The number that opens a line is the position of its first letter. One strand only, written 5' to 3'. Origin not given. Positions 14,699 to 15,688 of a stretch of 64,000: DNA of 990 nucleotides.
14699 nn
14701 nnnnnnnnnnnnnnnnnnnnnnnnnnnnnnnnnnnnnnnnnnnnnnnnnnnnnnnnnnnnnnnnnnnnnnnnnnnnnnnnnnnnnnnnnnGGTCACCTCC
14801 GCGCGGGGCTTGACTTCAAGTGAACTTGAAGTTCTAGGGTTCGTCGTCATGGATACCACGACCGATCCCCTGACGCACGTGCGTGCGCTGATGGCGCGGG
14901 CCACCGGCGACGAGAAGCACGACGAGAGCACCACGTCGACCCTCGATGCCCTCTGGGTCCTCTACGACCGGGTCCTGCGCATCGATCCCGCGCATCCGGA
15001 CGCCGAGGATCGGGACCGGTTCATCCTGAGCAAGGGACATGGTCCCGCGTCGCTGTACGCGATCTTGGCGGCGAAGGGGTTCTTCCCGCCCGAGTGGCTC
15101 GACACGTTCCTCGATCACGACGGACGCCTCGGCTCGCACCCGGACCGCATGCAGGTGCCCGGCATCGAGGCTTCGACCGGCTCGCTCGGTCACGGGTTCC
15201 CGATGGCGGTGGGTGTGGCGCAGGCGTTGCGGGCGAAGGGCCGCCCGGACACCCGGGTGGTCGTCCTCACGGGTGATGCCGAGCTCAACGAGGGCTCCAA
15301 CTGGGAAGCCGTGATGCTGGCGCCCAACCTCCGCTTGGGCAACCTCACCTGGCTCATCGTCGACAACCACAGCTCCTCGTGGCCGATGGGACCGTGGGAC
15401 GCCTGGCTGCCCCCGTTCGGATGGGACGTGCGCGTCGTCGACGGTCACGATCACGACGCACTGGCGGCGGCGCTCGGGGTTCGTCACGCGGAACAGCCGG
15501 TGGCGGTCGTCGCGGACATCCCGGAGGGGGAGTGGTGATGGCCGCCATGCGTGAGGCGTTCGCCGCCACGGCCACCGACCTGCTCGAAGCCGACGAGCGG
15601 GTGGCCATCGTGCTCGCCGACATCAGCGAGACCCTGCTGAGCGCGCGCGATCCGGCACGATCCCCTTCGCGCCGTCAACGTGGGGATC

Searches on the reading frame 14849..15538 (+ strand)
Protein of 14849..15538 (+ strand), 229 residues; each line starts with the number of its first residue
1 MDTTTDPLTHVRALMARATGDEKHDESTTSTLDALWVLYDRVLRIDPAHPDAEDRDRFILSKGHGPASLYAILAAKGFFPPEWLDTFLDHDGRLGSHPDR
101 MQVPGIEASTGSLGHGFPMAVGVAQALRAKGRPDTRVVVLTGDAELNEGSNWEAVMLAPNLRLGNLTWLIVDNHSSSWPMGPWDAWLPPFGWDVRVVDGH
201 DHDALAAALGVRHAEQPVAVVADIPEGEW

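Call 5: search_protein_families(library=ncbifam, proteins=[window:14849-15538:+])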
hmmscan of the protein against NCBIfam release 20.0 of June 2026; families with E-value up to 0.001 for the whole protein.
window:14849-15538:+ (229 aa): 4 families
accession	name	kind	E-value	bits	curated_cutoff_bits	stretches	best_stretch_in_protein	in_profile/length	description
NF004559.0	PRK05899.2-5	equivalog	1.7e-42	145.5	488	1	14-224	28-247/627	transketolase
NF004556.0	PRK05899.2-2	equivalog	2e-26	92.5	575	1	21-223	36-243/639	transketolase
TIGR00232.1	tktlase_bact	equivalog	3.4e-26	91.8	682.25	1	33-174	31-182/654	transketolase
NF004558.0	PRK05899.2-4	equivalog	8.4e-25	87.2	788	1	28-169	29-178/651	transketolase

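Call 6: search_protein_families(library=pfam, proteins=[window:14849-15538:+])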
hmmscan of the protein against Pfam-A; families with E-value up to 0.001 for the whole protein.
window:14849-15538:+ (229 aa): 2 families
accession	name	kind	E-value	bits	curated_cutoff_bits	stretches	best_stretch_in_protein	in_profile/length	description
PF00456.26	Transketolase_N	-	6.4e-26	91.5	22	1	24-213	24-230/334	Transketolase, thiamine diphosphate binding domain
PF02775.26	TPP_enzyme_C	-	1.7e-06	28.4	21.9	1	108-213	25-124/151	Thiamine pyrophosphate enzyme, C-terminal TPP binding domain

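Call 7: find_homologous_proteins(query=window:14849-15538:+, max_evalue=1e-20)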
Query window:14849-15538:+ (229 aa): 7985 proteins with E <= 1e-20 among 8000 candidates; the best 120 are listed.
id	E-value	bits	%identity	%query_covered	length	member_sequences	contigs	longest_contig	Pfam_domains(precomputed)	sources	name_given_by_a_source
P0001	1.9e-149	514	97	100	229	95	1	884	PF02775.27,PF00456.27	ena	-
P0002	5.4e-132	457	86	100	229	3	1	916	PF00456.27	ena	-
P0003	1.4e-131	456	86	100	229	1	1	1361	PF00456.27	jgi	jgi:transketolase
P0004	3.8e-129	448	85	100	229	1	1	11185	PF00456.27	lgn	-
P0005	5.6e-127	441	84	100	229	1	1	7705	PF00456.27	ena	-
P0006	2.0e-125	436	84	100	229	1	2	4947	PF00456.27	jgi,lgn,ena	-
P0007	6.5e-122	424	82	100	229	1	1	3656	PF00456.27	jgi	jgi:transketolase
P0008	6.1e-120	418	80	100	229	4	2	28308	PF00456.27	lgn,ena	-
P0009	1.9e-117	409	80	100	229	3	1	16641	PF02775.27,PF00456.27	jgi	jgi:transketolase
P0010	6.2e-117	408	80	100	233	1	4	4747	PF00456.27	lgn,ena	-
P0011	7.1e-117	407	81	100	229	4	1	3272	PF02775.27,PF00456.27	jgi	jgi:transketolase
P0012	3.8e-116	405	80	100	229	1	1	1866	PF00456.27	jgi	jgi:transketolase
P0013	9.6e-116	404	80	100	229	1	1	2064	PF00456.27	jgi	jgi:transketolase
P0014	9.5e-115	401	78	100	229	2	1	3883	PF02775.27,PF00456.27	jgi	jgi:transketolase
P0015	9.8e-115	400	78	100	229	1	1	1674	PF02775.27,PF00456.27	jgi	jgi:transketolase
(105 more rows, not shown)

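Call 9: find_related_loci(query=A1, collection=genome_contigs, flank=4000)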
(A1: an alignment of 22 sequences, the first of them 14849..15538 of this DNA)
Query A1 (229 aa) in genome_contigs; peptide patterns used: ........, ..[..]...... (x = any residue, [..] = any of these).
600 stretches matched a pattern (row limit reached: there are more); 590 encode a relative of the query (tblastn E <= 1e-3); the best 80 are kept; 80 distinct loci.
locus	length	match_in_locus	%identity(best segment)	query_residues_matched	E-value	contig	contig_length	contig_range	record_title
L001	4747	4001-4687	74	1-229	2e-112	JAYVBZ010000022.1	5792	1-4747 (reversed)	MAG: Actinomycetota bacterium isolate GL30_DN_concoct_6 GL30_DN_concoct_6_21, whole genome shotgun sequence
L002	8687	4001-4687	75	1-229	6e-110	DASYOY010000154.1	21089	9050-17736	MAG TPA_asm: Actinomycetota bacterium isolate SMAG_U4442 k141_29467, whole genome shotgun sequence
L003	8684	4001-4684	74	1-229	2e-105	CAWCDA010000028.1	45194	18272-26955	MAG: uncultured Actinomycetes bacterium isolate MFD08700.bin.2.91 genome assembly, contig: contig_15054, whole genome sh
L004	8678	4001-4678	75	1-229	9e-104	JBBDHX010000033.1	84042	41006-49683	MAG: Actinomycetota bacterium isolate LejiaA_69_12 Lejia_A_526_length_84042_cov_8, whole genome shotgun sequence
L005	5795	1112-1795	71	1-229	4e-103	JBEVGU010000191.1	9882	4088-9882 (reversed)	MAG: Actinomycetota bacterium isolate T2R5BO.18.metabat2 T2R5BO.18.metabat2_k133_9084491, whole genome shotgun sequence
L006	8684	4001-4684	72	1-229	1e-102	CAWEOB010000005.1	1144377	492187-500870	MAG: uncultured Actinomycetes bacterium isolate MFD02242.bin.2.294 genome assembly, contig: contig_37399, whole genome s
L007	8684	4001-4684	75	1-229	3e-108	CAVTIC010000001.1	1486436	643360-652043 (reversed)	MAG: uncultured Actinomycetes bacterium isolate MFD06229.bin.1.13 genome assembly, contig: contig_194, whole genome shot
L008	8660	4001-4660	72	10-229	2e-100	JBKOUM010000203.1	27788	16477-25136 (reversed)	MAG: Actinomycetota bacterium isolate GM_HAYS_MAG_00026 GM_HAYS_000000232562, whole genome shotgun sequence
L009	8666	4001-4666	73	8-229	6e-100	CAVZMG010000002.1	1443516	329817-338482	MAG: uncultured Actinomycetes bacterium isolate MFD02134.bin.1.239 genome assembly, contig: contig_10174, whole genome s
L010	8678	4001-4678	68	4-229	1e-99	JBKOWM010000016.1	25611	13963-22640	MAG: Actinomycetota bacterium isolate GM_EKS_MAG_00017 GM_EKS_000000445007, whole genome shotgun sequence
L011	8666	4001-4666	71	8-229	1e-98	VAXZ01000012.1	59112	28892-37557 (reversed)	MAG: Actinobacteria bacterium isolate AC_45 14_0903_05_40cm_scaffold_1690, whole genome shotgun sequence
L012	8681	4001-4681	70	3-229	2e-98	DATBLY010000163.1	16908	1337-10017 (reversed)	MAG TPA_asm: Actinomycetota bacterium isolate SMAG_U3984 k141_563604, whole genome shotgun sequence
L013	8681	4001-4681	71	3-229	7e-97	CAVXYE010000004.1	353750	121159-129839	MAG: uncultured Actinomycetes bacterium isolate MFD09126.bin.1.74 genome assembly, contig: contig_25177, whole genome sh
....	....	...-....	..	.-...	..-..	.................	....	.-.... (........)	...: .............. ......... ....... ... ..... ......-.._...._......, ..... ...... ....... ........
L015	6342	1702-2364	68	8-228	2e-91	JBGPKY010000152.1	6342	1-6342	MAG: Actinomycetota bacterium isolate OBJ_0618_7090110_275 k141_9726551_length_6342_cov_15.9468, whole genome shotgun se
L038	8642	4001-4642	57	9-223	2e-60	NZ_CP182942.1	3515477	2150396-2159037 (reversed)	Isoptericola jiangsuensis strain DSM 21863 chromosome, complete genome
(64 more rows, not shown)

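Call 31: search_solved_structures(query=window:14849-15538:+, max_evalue=0.00001, show_alignments=1)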
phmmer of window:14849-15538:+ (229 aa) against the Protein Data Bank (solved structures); distinct sequences matched with E-value up to 0.00001: 42.
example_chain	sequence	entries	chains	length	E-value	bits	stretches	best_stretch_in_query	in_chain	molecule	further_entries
6yak_AAA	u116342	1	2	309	2.1e-44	155.3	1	21-227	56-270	N-terminal component of the split chain transketolase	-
3ooy_A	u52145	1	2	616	2.8e-24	89.4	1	11-224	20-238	Transketolase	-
3mos_A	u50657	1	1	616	2.8e-24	89.4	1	11-224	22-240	Transketolase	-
6rjb_A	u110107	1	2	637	3e-24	89.3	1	11-224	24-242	Transketolase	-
4kxu_A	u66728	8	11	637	3e-24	89.3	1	11-224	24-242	Transketolase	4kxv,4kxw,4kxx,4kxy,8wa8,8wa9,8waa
6ha3_A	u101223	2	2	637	7.9e-24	88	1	11-224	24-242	Transketolase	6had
3uk1_A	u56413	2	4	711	6e-22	81.8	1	36-218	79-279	Transketolase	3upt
2e6k_A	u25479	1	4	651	1e-21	81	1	35-216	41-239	Transketolase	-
7wrr_A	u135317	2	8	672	1.1e-21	80.9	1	35-216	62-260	Transketolase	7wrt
8r3o_A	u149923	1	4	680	5.7e-21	78.6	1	26-216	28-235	Transketolase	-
8qmf_A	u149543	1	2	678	8e-21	78.1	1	24-215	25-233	Transketolase 2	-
1qgd_A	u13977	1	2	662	1.5e-19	74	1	24-209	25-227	PROTEIN (TRANSKETOLASE)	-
4xeu_A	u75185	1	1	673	1.9e-19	73.6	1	21-220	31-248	Transketolase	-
3kom_A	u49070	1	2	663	1.9e-19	73.6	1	29-217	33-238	Transketolase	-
5hht_A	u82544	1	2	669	2.5e-19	73.2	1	23-209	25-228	Transketolase 1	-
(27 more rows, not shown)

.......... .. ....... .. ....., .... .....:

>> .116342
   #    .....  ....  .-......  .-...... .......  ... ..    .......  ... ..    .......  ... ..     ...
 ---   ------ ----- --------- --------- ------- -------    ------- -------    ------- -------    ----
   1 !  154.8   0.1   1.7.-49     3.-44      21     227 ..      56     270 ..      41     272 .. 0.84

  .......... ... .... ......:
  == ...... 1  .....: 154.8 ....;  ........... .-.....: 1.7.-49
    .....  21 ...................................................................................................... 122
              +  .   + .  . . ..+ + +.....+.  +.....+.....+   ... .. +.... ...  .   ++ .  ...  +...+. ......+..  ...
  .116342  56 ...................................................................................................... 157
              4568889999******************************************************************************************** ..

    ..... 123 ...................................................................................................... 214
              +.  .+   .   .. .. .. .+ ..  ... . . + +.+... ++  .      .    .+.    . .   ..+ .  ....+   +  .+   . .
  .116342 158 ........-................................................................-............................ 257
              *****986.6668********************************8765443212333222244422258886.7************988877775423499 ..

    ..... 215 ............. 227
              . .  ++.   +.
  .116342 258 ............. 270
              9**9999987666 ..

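Call 34: search_protein_families(library=pfam, proteins=[L038:676-2526:-, L038:2504-3427:-, L038:2572-3357:-, L038:3452-3955:-, L038:3977-4678:+, L038:5189-7279:-, L038:5417-6871:+, L038:6888-7736:+, L038:7166-8605:+, L038:7298-8518:-], max_evalue=0.0001)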
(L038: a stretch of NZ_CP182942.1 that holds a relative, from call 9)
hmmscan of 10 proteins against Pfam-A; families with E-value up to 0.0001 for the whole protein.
L038:676-2526:- (616 aa): 3 families
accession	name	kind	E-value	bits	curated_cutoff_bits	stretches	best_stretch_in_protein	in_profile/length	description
PF02775.26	TPP_enzyme_C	-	2.4e-40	138.2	21.9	1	420-566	1-151/151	Thiamine pyrophosphate enzyme, C-terminal TPP binding domain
PF02776.23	TPP_enzyme_N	-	1.2e-32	112.6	26.8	1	41-152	2-114/119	Thiamine pyrophosphate enzyme, N-terminal TPP binding domain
PF00205.28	TPP_enzyme_M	-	1e-30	106.6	30.4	1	229-356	1-136/137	Thiamine pyrophosphate enzyme, central domain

L038:2504-3427:- (307 aa): 0 families

L038:2572-3357:- (261 aa): 4 families
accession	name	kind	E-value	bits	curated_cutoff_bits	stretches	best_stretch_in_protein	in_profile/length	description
PF13460.12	NAD_binding_10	-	1.9e-41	142.4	27.2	1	42-235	1-182/184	NAD(P)H-binding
PF01370.27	Epimerase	-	7.6e-06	25.9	20.9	1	38-181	1-154/240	NAD dependent epimerase/dehydratase family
PF05368.20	NmrA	-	8.5e-06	26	27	1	37-160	4-116/298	NmrA-like family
PF01073.25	3Beta_HSD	-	1.5e-05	24.6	22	1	39-157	1-122/280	3-beta hydroxysteroid dehydrogenase/isomerase family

L038:3452-3955:- (167 aa): 3 families
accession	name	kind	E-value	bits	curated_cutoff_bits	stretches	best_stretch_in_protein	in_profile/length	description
PF09278.17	MerR-DNA-bind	-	1.6e-17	64.3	25.4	1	60-125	1-65/65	MerR, DNA binding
PF13411.12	MerR_1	-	2.7e-13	50.3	21.6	1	19-84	2-67/69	MerR HTH family regulatory protein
PF00376.29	MerR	-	7.1e-13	48.6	28.2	1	19-55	1-38/38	MerR family regulatory protein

L038:3977-4678:+ (233 aa): 2 families
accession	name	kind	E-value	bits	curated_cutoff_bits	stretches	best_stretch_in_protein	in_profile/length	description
PF00456.26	Transketolase_N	-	1.8e-27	96.6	22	1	24-221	24-241/334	Transketolase, thiamine diphosphate binding domain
PF02775.26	TPP_enzyme_C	-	1.3e-08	35.2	21.9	1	101-173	20-84/151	Thiamine pyrophosphate enzyme, C-terminal TPP binding domain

L038:5189-7279:- (696 aa): 0 families

L038:5417-6871:+ (484 aa): 2 families
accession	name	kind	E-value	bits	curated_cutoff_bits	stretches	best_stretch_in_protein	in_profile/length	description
PF00155.27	Aminotran_1_2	-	2.4e-52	178.8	19.7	1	116-476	4-361/361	Aminotransferase class I and II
PF01041.23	DegT_DnrJ_EryC1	-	2.5e-06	27.4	19.8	1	189-287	53-145/360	DegT/DnrJ/EryC1/StrS aminotransferase family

L038:6888-7736:+ (282 aa): 0 families

L038:7166-8605:+ (479 aa): 1 family
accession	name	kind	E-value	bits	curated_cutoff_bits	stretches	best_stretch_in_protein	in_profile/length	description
PF00676.26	E1_dh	-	5.4e-72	242.7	22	1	144-420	2-280/300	Dehydrogenase E1 component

L038:7298-8518:- (406 aa): 0 families

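Call 35: find_encoding_contigs(protein=P0004, flank=3000, max_places=2)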
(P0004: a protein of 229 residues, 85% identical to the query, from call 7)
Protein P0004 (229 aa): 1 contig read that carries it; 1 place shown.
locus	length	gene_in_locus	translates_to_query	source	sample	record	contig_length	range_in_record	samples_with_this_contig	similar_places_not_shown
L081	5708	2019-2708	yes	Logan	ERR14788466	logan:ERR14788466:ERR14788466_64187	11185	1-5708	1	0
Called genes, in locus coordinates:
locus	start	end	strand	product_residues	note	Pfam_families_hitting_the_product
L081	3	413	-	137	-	?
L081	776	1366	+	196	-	-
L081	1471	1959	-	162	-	PF00376:MerR, PF13411:MerR_1, PF09278:MerR-DNA-bind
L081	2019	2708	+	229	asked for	PF00456:Transketolase_N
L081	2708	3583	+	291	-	PF02779:Transket_pyr, PF02780:Transketolase_C (weak)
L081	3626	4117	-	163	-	-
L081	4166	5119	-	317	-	PF07676:PD40 (faint), PF23381:Beta-prop_IFT122_1st (faint), PF26550:Tricorn_2nd (faint), PF26549:Tricorn_N (weak)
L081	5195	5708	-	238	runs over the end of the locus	-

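Call 36: find_encoding_contigs(protein=P0005, flank=3000, max_places=2)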
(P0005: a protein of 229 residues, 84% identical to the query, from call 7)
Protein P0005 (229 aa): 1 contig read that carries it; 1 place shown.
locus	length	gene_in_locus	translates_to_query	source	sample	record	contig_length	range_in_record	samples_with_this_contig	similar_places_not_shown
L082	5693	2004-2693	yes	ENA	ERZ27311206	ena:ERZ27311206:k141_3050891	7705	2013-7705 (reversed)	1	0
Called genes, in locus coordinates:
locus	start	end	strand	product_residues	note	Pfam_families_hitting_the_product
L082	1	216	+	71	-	?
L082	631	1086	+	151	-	PF14376:Haem_bd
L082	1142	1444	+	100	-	-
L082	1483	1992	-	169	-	PF00376:MerR, PF13411:MerR_1, PF09278:MerR-DNA-bind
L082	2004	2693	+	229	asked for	PF00456:Transketolase_N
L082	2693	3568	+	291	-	PF02779:Transket_pyr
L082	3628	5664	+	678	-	PF13426:PAS_9 (faint), PF13188:PAS_8 (weak), PF08447:PAS_3, PF00990:GGDEF, PF00563:EAL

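Call 51: find_homologous_proteins(query=L038:3977-4678:+, max_evalue=1e-20)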
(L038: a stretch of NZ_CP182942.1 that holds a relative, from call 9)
Query L038:3977-4678:+ (233 aa): 7971 proteins with E <= 1e-20 among 8000 candidates; the best 120 are listed.
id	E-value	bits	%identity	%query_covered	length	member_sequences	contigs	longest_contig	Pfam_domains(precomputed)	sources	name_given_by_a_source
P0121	2.0e-150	517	100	100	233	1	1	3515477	PF02775.27,PF00456.27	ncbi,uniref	ncbi:thiamine pyrophosphate-dependent enzyme [Isoptericola jiangsuensis]|uniref:thiamine pyrophospha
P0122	1.1e-124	432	85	99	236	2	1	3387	PF02775.27,PF00456.27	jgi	jgi:transketolase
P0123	1.2e-119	416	85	97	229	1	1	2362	PF02775.27,PF00456.27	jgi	jgi:transketolase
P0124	8.1e-117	407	85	92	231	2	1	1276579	PF02775.27,PF00456.27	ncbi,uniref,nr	ncbi:thiamine pyrophosphate-dependent enzyme [Isoptericola sp. b515]|uniref:thiamine pyrophosphate-d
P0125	1.3e-116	406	85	92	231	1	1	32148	PF02775.27,PF00456.27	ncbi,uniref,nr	ncbi:thiamine pyrophosphate-dependent enzyme [Isoptericola sediminis]|uniref:Transketolase n=1 Tax=I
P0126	1.4e-114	399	82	96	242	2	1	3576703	PF02775.27,PF00456.27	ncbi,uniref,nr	ncbi:thiamine pyrophosphate-dependent enzyme [Isoptericola sp. AK164]|uniref:thiamine pyrophosphate-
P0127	5.0e-114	398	81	97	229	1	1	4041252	PF02775.27,PF00456.27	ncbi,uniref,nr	ncbi:transketolase [Isoptericola jiangsuensis]|uniref:Transketolase n=1 Tax=Isoptericola jiangsuensi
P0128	1.2e-112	393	81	97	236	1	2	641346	PF02775.27,PF00456.27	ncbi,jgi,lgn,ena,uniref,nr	ncbi:thiamine pyrophosphate-dependent enzyme [Isoptericola chiayiensis]|uniref:Thiamine pyrophosphat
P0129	6.0e-112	391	79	99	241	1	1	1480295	PF02775.27,PF00456.27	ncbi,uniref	ncbi:thiamine pyrophosphate-dependent enzyme [Isoptericola aurantiacus]|uniref:thiamine pyrophosphat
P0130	4.0e-111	388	80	93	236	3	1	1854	PF02775.27,PF00456.27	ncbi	-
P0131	2.1e-109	382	79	96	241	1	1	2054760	PF02775.27,PF00456.27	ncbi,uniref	ncbi:thiamine pyrophosphate-dependent enzyme [Isoptericola hypogeus]|uniref:Thiamine pyrophosphate-d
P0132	3.5e-109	382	82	91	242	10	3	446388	PF02775.27,PF00456.27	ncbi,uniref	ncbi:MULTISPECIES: thiamine pyrophosphate-dependent enzyme [unclassified Isoptericola]|uniref:thiami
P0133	2.2e-107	376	78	96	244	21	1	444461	PF02775.27,PF00456.27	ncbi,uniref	ncbi:thiamine pyrophosphate-dependent enzyme [Isoptericola sp. NPDC057559]|uniref:thiamine pyrophosp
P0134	6.4e-107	374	77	96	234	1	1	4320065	PF02775.27,PF00456.27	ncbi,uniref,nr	ncbi:thiamine pyrophosphate-dependent enzyme [Isoptericola sp. BMS4]|uniref:thiamine pyrophosphate-d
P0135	9.2e-107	374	79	94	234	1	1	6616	PF02775.27,PF00456.27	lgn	-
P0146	9.3e-105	367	79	92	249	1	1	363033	PF02775.27,PF00456.27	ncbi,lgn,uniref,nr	ncbi:thiamine pyrophosphate-dependent enzyme [Krasilnikoviella flava]|uniref:Transketolase n=1 Tax=K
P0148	1.9e-104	366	78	88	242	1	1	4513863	PF02775.27,PF00456.27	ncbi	ncbi:thiamine pyrophosphate-dependent enzyme [Promicromonospora sp. Marseille-Q5078]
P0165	7.2e-86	305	70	91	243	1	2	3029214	PF02775.27,PF00456.27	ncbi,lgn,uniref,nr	ncbi:transketolase [Mumia flava]|uniref:Transketolase n=1 Tax=Mumia flava TaxID=1348852 RepID=A0A0B2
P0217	2.6e-80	287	65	91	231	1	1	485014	PF00456.27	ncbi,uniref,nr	ncbi:transketolase [Phytoactinopolyspora halotolerans]|uniref:Transketolase n=1 Tax=Phytoactinopolys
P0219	2.7e-80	287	65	91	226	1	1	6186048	PF00456.27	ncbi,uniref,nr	ncbi:transketolase [Pseudonocardia sp. HH130630-07]|uniref:transketolase n=1 Tax=Pseudonocardia sp. 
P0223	3.9e-80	287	66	94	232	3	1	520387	PF02775.27,PF00456.27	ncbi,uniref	ncbi:thiamine pyrophosphate-dependent enzyme [Longimycelium tulufanense]|uniref:thiamine pyrophospha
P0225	4.1e-80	287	66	89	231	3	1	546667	PF00456.27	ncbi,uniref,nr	ncbi:transketolase [Planosporangium thailandense]|uniref:Transketolase n=2 Tax=Planosporangium thail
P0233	6.6e-80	286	64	89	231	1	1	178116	PF00456.27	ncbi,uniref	ncbi:transketolase [Micromonospora sp. GCM10011542]|uniref:transketolase n=1 Tax=Micromonospora sp. 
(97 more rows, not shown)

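Call 52: find_encoding_contigs(protein=P0165, flank=2500, max_places=1)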
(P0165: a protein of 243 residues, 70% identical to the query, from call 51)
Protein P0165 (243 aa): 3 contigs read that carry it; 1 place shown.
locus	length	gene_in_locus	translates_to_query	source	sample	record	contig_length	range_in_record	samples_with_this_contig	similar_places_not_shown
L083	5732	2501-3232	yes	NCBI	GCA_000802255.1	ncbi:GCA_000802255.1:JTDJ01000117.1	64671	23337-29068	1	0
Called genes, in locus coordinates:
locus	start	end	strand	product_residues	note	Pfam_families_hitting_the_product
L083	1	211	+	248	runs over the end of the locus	PF09339:HTH_IclR, PF01614:IclR_C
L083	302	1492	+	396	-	PF01494:FAD_binding_3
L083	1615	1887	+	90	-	PF08922:DUF1905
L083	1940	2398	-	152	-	PF00376:MerR, PF13411:MerR_1, PF09278:MerR-DNA-bind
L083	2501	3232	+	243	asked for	PF00456:Transketolase_N, PF02775:TPP_enzyme_C (weak)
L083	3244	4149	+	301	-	PF02779:Transket_pyr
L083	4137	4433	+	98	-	PF02467:Whib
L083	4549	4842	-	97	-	PF04456:DUF503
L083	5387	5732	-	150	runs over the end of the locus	PF00583:Acetyltransf_1, PF13673:Acetyltransf_10, PF13508:Acetyltransf_7, PF14542:Acetyltransf_CG (weak)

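Call 53: find_encoding_contigs(protein=P0219, flank=2500, max_places=1)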
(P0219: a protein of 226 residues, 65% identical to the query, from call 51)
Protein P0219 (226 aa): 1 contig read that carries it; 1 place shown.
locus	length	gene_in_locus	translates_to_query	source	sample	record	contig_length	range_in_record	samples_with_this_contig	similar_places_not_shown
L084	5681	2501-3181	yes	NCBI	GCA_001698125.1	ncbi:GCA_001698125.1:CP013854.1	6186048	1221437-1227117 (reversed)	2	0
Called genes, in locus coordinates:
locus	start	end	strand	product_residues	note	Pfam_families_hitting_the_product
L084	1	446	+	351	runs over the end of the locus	PF07885:Ion_trans_2, PF02254:TrkA_N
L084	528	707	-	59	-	-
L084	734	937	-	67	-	-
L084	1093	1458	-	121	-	PF04149:DUF397 (faint)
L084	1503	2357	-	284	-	PF13560:HTH_31 (weak), PF19054:DUF5753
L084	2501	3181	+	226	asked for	PF00456:Transketolase_N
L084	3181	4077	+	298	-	PF02779:Transket_pyr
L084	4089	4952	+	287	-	PF03372:Exo_endo_phos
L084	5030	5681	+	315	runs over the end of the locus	PF13628:DUF4142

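Call 54: find_encoding_contigs(protein=P0233, flank=2500, max_places=1)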
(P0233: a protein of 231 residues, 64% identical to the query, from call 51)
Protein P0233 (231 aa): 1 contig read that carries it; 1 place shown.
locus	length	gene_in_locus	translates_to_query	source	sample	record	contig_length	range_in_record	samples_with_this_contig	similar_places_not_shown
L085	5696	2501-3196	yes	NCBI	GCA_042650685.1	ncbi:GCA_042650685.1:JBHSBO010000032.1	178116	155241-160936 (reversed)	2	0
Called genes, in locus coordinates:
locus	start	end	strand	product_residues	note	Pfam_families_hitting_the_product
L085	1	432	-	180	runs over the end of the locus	PF01161:PBP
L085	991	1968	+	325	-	PF08240:ADH_N, PF00107:ADH_zinc_N, PF13602:ADH_zinc_N_2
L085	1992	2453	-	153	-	PF13411:MerR_1, PF00376:MerR, PF09278:MerR-DNA-bind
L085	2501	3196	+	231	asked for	PF00456:Transketolase_N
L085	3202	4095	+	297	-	PF02779:Transket_pyr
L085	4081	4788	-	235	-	PF00535:Glycos_transf_2, PF10111:Glyco_tranf_2_2 (weak), PF13641:Glyco_tranf_2_3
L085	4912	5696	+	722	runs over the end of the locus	-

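Call 55: find_encoding_contigs(protein=P0148, flank=2500, max_places=1)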
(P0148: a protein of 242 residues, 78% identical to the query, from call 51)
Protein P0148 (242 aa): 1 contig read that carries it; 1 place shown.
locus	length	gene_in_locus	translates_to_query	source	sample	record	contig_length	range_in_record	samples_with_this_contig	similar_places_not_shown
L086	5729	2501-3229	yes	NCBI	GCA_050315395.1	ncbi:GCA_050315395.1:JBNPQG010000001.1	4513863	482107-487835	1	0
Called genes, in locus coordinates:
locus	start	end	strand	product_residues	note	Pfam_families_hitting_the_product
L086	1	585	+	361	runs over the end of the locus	PF00155:Aminotran_1_2, PF01041:DegT_DnrJ_EryC1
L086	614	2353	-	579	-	PF02776:TPP_enzyme_N, PF00205:TPP_enzyme_M, PF02775:TPP_enzyme_C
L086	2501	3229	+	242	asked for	PF00456:Transketolase_N, PF02775:TPP_enzyme_C (weak)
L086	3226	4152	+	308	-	PF02779:Transket_pyr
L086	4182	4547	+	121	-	PF02311:AraC_binding (faint), PF00190:Cupin_1 (weak), PF07883:Cupin_2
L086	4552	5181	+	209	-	PF13489:Methyltransf_23, PF08241:Methyltransf_11, PF08242:Methyltransf_12, PF13649:Methyltransf_25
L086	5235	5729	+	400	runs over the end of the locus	PF13784:Fic_N, PF02661:Fic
